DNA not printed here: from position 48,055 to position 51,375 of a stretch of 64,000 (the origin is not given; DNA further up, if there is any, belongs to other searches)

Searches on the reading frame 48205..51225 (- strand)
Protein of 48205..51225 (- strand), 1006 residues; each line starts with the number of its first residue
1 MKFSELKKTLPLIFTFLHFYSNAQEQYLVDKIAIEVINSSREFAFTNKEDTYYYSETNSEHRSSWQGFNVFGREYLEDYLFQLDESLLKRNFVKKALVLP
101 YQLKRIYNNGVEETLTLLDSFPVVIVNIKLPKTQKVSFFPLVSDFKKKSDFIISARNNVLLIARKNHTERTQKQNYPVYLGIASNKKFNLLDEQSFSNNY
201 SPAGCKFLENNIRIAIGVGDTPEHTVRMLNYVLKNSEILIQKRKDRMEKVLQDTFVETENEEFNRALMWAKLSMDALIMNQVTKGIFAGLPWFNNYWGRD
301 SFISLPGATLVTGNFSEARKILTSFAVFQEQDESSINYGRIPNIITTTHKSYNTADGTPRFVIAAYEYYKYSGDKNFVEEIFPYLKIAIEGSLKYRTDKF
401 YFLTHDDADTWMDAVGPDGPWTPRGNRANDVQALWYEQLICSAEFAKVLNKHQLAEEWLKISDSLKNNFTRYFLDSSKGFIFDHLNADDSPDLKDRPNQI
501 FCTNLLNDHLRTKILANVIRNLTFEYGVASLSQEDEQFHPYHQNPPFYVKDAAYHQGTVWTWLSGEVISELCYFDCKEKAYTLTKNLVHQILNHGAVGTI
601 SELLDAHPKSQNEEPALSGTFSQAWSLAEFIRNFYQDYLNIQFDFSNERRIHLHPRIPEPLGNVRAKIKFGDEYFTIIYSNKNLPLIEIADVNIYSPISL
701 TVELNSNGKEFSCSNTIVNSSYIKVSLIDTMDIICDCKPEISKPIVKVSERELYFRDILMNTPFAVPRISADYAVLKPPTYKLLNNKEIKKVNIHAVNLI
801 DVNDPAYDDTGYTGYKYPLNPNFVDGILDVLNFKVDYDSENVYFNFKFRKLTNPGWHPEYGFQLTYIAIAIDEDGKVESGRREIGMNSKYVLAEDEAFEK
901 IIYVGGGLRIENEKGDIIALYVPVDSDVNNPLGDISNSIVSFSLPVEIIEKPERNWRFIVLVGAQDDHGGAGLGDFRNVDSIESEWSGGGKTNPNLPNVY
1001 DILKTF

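Call 58: search_protein_families(library=pfam, proteins=[window:48205-51225:-], max_evalue=0.00001)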
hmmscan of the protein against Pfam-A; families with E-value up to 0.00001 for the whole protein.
window:48205-51225:- (1006 aa): 3 families
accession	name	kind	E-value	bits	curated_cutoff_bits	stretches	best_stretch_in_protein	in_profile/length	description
PF06202.20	GDE_C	-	7.3e-64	216.4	21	1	280-632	12-367/367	Amylo-alpha-1,6-glucosidase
PF09985.14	Glucodextran_C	-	3.3e-27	95.9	22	1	800-1003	2-202/228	C-terminal binding-module, SLH-like, of glucodextranase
PF17389.8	Bac_rhamnosid6H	-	1.3e-09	38.2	24.5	1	286-481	31-220/339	Bacterial alpha-L-rhamnosidase 6 hairpin glycosidase domain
